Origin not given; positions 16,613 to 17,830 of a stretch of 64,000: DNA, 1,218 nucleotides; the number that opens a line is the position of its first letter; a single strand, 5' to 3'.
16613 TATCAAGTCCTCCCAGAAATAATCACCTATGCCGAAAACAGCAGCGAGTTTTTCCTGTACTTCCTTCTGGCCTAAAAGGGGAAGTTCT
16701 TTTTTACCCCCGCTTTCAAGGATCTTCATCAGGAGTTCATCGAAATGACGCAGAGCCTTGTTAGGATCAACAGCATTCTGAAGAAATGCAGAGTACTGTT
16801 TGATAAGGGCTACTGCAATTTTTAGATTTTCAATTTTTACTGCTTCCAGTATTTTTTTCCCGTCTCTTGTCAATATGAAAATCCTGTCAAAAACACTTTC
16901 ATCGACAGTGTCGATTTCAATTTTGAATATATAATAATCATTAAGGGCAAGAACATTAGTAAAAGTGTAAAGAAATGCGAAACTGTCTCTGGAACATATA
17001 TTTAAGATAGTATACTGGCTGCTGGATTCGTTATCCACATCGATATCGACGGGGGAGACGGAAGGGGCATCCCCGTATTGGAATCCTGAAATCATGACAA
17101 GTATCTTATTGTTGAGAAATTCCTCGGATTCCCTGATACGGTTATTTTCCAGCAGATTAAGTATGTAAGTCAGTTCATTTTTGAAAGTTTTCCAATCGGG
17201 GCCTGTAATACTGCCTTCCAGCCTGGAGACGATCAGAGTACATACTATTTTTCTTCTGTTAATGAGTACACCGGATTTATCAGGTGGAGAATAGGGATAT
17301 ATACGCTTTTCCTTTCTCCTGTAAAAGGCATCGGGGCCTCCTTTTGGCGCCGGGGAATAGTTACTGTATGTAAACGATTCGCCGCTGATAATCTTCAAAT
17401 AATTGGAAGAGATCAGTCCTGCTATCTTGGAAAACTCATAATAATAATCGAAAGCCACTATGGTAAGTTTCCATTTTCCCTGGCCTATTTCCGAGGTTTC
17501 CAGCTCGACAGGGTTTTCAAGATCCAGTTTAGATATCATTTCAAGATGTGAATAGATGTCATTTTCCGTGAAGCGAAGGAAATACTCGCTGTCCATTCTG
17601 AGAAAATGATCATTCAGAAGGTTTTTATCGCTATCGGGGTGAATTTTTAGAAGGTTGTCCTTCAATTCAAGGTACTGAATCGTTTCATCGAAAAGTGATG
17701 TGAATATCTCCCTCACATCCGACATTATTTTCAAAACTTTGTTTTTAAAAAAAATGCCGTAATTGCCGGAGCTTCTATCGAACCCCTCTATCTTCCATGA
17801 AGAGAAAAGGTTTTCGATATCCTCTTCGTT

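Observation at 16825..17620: GlnE carries a GlnD-like ACT-pair insertion between its two nucleotidyltransferase domains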

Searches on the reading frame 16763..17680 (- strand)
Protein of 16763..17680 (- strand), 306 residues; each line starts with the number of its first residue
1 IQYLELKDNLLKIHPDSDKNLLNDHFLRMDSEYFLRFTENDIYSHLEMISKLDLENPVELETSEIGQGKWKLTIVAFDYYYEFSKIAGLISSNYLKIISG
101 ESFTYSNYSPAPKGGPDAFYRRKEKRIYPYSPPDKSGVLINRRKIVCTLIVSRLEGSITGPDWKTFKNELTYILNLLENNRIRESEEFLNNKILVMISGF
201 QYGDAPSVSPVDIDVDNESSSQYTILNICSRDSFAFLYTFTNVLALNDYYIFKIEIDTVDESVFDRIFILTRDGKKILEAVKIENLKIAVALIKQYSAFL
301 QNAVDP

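Call 3: search_protein_families(library=pfam, proteins=[window:16765-17680:-], max_evalue=1)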
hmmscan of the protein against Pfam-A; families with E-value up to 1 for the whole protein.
window:16765-17680:- (305 aa): 1 family
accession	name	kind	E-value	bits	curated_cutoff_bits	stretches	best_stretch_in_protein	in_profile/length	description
PF24931.1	ACT_ACR9_3rd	-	0.00096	19.6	27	1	213-287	2-77/98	ACR9-like, ACT-like domain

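Call 4: search_protein_families(library=ncbifam, proteins=[window:16765-17680:-], max_evalue=1)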
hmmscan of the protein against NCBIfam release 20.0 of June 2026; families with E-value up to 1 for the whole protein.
window:16765-17680:- (305 aa): 6 families
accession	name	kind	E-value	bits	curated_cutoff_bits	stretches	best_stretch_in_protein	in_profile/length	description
NF003467.0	PRK05092.1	equivalog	5.3e-12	44.3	959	2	211-290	840-919/940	[protein-PII] uridylyltransferase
TIGR01693.1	UTase_glnD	equivalog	4e-11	41.9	519.4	1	19-287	617-842/850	[protein-PII] uridylyltransferase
NF003448.0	PRK05007.1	equivalog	0.00017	19.6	1255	1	18-103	650-735/884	bifunctional uridylyltransferase/uridylyl-removing protein GlnD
NF002837.0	PRK03059.1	equivalog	0.0019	16.3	1010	1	212-284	776-848/857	[protein-PII] uridylyltransferase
NF002895.0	PRK03381.1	equivalog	0.0032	15.6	631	1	207-280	692-765/782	[protein-PII] uridylyltransferase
NF001366.0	PRK00275.1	equivalog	0.0058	14.6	1299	1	210-289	801-880/895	[protein-PII] uridylyltransferase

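Call 6: search_solved_structures(query=window:16765-17680:-, max_evalue=10, show_alignments=2)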
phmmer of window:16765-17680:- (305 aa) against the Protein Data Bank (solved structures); distinct sequences matched with E-value up to 10: 1.
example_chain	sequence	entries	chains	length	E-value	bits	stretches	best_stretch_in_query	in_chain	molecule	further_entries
6rxt_UH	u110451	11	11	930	0.87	12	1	148-206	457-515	Utp8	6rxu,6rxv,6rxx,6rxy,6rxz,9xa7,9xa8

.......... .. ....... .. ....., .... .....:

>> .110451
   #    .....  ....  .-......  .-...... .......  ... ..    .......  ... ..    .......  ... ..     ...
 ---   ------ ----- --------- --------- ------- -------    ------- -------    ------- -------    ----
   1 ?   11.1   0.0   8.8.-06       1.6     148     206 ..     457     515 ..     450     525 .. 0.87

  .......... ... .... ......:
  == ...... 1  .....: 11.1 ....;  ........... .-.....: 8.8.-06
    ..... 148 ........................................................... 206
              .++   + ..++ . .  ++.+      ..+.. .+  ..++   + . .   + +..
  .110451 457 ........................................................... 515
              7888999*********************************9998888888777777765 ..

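Call 16: search_protein_families(library=pfam, alignment_id=A1, max_evalue=0.01)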
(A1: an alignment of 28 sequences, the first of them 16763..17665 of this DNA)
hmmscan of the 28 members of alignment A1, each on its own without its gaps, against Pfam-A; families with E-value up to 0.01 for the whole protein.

A. member 1, window:16763-17665:- (301 aa): 1 family
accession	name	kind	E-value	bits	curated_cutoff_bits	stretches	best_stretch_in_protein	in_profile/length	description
PF24931.1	ACT_ACR9_3rd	-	0.001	19.6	27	1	208-282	2-77/98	ACR9-like, ACT-like domain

B. families by the number of members that match (of 28 scanned): 7 families
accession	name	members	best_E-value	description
PF24931.1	ACT_ACR9_3rd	25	1.1e-09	ACR9-like, ACT-like domain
PF01842.31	ACT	12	1.9e-09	ACT domain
PF24914.1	ACR10_N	3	4e-05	ACT domain-containing protein ACR10, N-terminal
PF13740.12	ACT_6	2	0.00051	ACT domain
PF13291.12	ACT_4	2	0.0013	ACT domain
PF18288.6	FAA_hydro_N_2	1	0.0045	Fumarylacetoacetase N-terminal domain 2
PF06073.17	DUF934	1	0.0077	Bacterial protein of unknown function (DUF934)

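Call 25: find_related_loci(query=A2, collection=genome_contigs, flank=10000)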
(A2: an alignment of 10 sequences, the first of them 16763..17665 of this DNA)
Query A2 (301 aa) in genome_contigs; peptide patterns used: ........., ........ (x = any residue, [..] = any of these).
38 stretches matched a pattern; 10 encode a relative of the query (tblastn E <= 1e-3); 10 distinct loci.
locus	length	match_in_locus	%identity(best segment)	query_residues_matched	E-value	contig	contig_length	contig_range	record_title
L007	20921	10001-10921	74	1-301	8e-150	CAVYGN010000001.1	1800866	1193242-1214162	MAG: uncultured Spirochaetota bacterium isolate MFD03726.bin.1.3 genome assembly, contig: contig_18643, whole genome sho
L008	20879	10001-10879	69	1-301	3e-134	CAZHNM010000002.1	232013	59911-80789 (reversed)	MAG TPA_asm: uncultured Brevinematales bacterium isolate binchicken_co3_610 genome assembly, contig: NODE_58_length_2320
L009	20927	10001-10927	56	1-301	7e-106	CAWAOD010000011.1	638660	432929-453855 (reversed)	MAG: uncultured Spirochaetota bacterium isolate MFD01476.bin.3.353 genome assembly, contig: contig_44617, whole genome s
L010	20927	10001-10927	54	1-301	9e-102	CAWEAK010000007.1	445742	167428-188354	MAG: uncultured Spirochaetota bacterium isolate MFD01476.bin.2.50 genome assembly, contig: contig_41634, whole genome sh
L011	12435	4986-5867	52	12-301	1e-85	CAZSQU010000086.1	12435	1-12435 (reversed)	MAG TPA_asm: uncultured Spirochaetales bacterium isolate binchicken_co309_6 genome assembly, contig: NODE_3305_length_12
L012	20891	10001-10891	49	1-301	5e-85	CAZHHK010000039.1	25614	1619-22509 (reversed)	MAG TPA_asm: uncultured Spirochaetales bacterium isolate SRP167436_co1_204 genome assembly, contig: NODE_2849_length_256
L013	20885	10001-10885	52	7-301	9e-89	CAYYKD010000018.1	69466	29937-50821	MAG TPA_asm: uncultured Spirochaetales bacterium isolate binchicken_co113_85 genome assembly, contig: NODE_438_length_69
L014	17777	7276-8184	50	1-301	8e-86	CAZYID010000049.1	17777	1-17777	MAG TPA_asm: uncultured Spirochaetales bacterium isolate binchicken_co129_611 genome assembly, contig: NODE_9315_length_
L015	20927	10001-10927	64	1-301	3e-120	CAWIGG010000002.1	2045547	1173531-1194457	MAG: uncultured Spirochaetota bacterium isolate MFD03726.bin.1.50 genome assembly, contig: contig_42712, whole genome sh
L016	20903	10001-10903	64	1-301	2e-124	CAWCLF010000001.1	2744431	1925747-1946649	MAG: uncultured Spirochaetota bacterium isolate MFD03726.bin.1.133 genome assembly, contig: contig_29797, whole genome s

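Call 26: predict_structure(alignment_id=A1)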
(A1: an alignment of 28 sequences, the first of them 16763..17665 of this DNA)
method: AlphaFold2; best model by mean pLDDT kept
length: 301 residues; sequences in the alignment: 28
mean_pLDDT: 86.3   pTM: 0.85
mean pLDDT of the five models: 86.3, 85.8, 85.3, 85.2, 84.7
residues with pLDDT >= 90: 180; 70-90: 82; 50-70: 25; < 50: 14
segments of 3 or more residues with pLDDT < 50: 111-116, 126-131
pLDDT, mean of each block of 10 residues (from residue 1): 93 91 90 96 94 96 96 88 94 94 60 48 49 75 94 87 96 91 92 72 87 91 92 91 90 91 89 94 93 79 66
secondary structure, 60 per line:
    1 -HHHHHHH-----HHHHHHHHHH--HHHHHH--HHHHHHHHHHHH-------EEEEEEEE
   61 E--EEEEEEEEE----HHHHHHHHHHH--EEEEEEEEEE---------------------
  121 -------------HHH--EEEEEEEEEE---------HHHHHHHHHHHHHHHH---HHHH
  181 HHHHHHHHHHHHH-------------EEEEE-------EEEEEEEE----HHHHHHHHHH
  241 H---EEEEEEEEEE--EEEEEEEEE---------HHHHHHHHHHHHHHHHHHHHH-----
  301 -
elements in order: H2-8 H14-23 H26-31 H34-45 E53-61 E64-72 H77-87 E90-99 E139-148 H158-173 H177-193 E207-211 E219-226 H231-241 E245-254 E257-265 H275-295

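Call 31: fold_search(model_id=the predicted structure, library=pdb)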
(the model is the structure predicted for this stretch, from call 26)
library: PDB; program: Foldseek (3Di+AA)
matches with E <= 10: 1270; with E <= 0.001: 5
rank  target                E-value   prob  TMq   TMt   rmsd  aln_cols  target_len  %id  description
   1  9hv0                  1.0e-05  1.00  0.37  0.12   5.6       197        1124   13  CryoEM map of the large glutamate dehydrogenase composed of 180 kDa subunits from Mycobacterium smegmatis obtained in th (released 2026-01-14)
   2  9hv6                  1.5e-05  1.00  0.35  0.11   6.5       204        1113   13  CryoEM map of the large glutamate dehydrogenase composed of 180 kDa subunits from Mycobacterium smegmatis obtained in th (released 2026-01-14)
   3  7jsr_B                1.5e-05  1.00  0.26  0.07  23.3       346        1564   11  Crystal structure of the large glutamate dehydrogenase composed of 180 kDa subunits from Mycobacterium smegmatis (released 2021-06-09)
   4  7jsr_A                1.5e-05  1.00  0.26  0.07  21.7       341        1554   10  Crystal structure of the large glutamate dehydrogenase composed of 180 kDa subunits from Mycobacterium smegmatis (released 2021-06-09)
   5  9hv5                  4.7e-05  1.00  0.36  0.11   4.8       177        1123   12  CryoEM map of the large glutamate dehydrogenase composed of 180 kDa subunits from Mycobacterium smegmatis obtained in th (released 2026-01-14)
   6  9hux_A                4.0e-03  1.00  0.29  0.10   5.9       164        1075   13  CryoEM map of the large glutamate dehydrogenase composed of 180 kDa subunits from Mycobacterium smegmatis obtained in  (released 2026-01-14)
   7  7a1d_A                4.5e-03  1.00  0.26  0.09   6.5       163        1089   12  Cryo-EM map of the large glutamate dehydrogenase composed of 180 kDa subunits from Mycobacterium smegmatis (open confo (released 2021-06-09)
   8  9d2r                  9.7e-03  0.98  0.33  0.50  13.7       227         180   10  Crystal structure of E. coli Threonine dehydratase regulatory domain in complex with isoleucine (released 2025-04-09)
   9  1vi7                  1.0e-02  0.41  0.17  0.23  20.9       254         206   12  Crystal structure of an hypothetical protein (released 2003-12-30)
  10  2cve                  1.3e-02  0.41  0.16  0.24  21.2       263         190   11  Crystal structure of a conserved hypothetical protein TT1547 from thermus thermophilus HB8 (released 2005-12-02)
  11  5it0                  1.5e-02  0.84  0.21  0.16  18.3       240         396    9  Crystal structure of Mycobacterium avium SerB2 mutant D343N/D347N (released 2016-04-27)
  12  5is2                  2.0e-02  0.82  0.21  0.16  19.0       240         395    9  Crystal structure of Mycobacterium avium SerB2 at pH 6.6 (released 2016-04-27)
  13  9c7n_D                2.1e-02  1.00  0.22  0.70   3.1        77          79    9  Crystal Structure of the GL3 ACT-like Domain (released 2025-10-08)
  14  5t8d_A                2.4e-02  0.11  0.13  0.13  19.5       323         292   12  Engineered variant of I-OnuI meganuclease targeting the HIV integrase gene; harbors 47 point mutations relative to wil (released 2017-05-03)
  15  6bdb_A                2.4e-02  0.08  0.12  0.12  20.1       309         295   11  I-OnuI K227Y, D236A bound to A3G substrate (pre-cleavage complex) (released 2018-10-24)
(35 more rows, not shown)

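Call 32: find_homologous_proteins(query=A1, max_evalue=0.001)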
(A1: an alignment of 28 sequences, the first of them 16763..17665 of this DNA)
Query A1 (28 sequences) (301 aa, profile of the alignment): 3 proteins with E <= 0.001 among 5490 candidates.
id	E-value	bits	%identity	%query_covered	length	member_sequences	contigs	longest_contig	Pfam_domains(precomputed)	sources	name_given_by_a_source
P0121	1.3e-40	158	71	51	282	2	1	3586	PF08335.17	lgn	-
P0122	1.7e-18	85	25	24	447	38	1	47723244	PF24914.2,PF24926.2,PF24931.2,PF26956.1,PF22629.3,PF13291.13,PF01842.32,PF22754.5,PF13740.13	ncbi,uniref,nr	ncbi:ACT domain-containing protein ACR4 isoform X1 [Mercurialis annua]|uniref:ACT domain-containing 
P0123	2.2e-13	68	23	26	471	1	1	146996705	PF24914.2,PF24926.2,PF24931.2,PF26956.1,PF13291.13,PF01842.32,PF22754.5,PF13740.13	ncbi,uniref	ncbi:hypothetical protein RND81_08G204700 [Saponaria officinalis]|uniref:ACT domain-containing prote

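Call 39: search_protein_representatives(alignment_id=A1)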
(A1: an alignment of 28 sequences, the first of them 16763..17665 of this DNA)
Query: 28 sequences, 291 profile positions. Proteins with E-value up to 0.001 (for the whole library): 5795; up to 1e-10: 2570; up to 1e-30: 318. The best 150 are listed.
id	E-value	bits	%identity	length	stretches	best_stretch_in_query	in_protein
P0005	5.1e-111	386.9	-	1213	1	3-291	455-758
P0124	5.5e-101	354.0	-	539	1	11-291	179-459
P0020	1.1e-100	353.0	-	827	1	7-291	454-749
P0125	3.2e-100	351.5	-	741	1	8-291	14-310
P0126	1.5e-98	346.0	-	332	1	21-291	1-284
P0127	1.3e-97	343.0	-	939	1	10-291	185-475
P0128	2.7e-97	341.9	-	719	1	6-291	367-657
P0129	1.1e-96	339.9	-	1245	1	10-291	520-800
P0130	4.5e-96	337.9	-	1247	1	12-291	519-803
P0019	3.9e-95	334.8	-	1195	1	7-290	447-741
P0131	1.7e-92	326.2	-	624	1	7-284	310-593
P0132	1.9e-91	322.7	-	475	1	5-291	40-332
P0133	4.8e-91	321.4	-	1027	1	10-291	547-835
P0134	4.2e-90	318.3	-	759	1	5-291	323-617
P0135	2.6e-89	315.7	-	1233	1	13-291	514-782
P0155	7.8e-74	264.9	-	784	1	10-291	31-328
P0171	6.7e-68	245.4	-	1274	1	4-291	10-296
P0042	4.6e-65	236.1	-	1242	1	8-291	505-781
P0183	9.7e-64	231.7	-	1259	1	8-291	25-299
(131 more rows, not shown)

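Call 41: search_protein_families(library=pfam, proteins=[P0171, P0183, P0129], max_evalue=0.001)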
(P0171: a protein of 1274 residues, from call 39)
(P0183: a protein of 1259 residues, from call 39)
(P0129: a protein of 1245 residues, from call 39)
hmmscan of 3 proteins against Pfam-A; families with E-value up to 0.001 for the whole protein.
P0171 (1274 aa): 3 families
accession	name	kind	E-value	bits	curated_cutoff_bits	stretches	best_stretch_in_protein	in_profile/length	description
PF03710.21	GlnE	-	6.8e-105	350.4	24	2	854-1096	3-247/252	Glutamate-ammonia ligase adenylyltransferase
PF08335.16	GlnD_UR_UTase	-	1.7e-38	132.2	21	2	1122-1256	10-135/141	GlnD PII-uridylyltransferase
PF24931.1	ACT_ACR9_3rd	-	0.00045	20.7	27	0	203-273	1-73/98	ACR9-like, ACT-like domain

P0183 (1259 aa): 2 families
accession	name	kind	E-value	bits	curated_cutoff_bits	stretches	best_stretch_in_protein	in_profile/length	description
PF03710.21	GlnE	-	1.6e-79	267.3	24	2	856-1088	3-248/252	Glutamate-ammonia ligase adenylyltransferase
PF08335.16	GlnD_UR_UTase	-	3e-38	131.5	21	2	1115-1254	5-138/141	GlnD PII-uridylyltransferase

P0129 (1245 aa): 5 families
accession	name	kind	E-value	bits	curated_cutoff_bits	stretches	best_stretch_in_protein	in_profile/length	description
PF03710.21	GlnE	-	4.9e-103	344.3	24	2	109-337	7-251/252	Glutamate-ammonia ligase adenylyltransferase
PF08335.16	GlnD_UR_UTase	-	8.9e-45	152.6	21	2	357-497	2-139/141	GlnD PII-uridylyltransferase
PF24931.1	ACT_ACR9_3rd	-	3e-09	37.3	27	1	707-783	2-79/98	ACR9-like, ACT-like domain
PF01842.31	ACT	-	3.5e-06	27.1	27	1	718-770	1-55/66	ACT domain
PF10335.14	DUF294_C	-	1.3e-05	25.5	22.5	0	1148-1184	59-95/145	Putative nucleotidyltransferase substrate binding domain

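Call 58: find_encoding_contigs(protein=P0155, flank=8000, max_places=2)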
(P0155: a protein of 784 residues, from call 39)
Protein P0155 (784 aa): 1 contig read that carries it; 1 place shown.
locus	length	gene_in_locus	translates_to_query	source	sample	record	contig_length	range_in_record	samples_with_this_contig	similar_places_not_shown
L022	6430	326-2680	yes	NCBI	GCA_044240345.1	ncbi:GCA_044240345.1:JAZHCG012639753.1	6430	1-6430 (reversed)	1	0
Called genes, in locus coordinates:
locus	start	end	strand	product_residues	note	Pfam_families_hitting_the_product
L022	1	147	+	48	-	?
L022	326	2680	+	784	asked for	PF03710:GlnE, PF08335:GlnD_UR_UTase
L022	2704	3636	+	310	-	PF01261:AP_endonuc_2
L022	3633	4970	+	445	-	PF03951:Gln-synt_N, PF00120:Gln-synt_C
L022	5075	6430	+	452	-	?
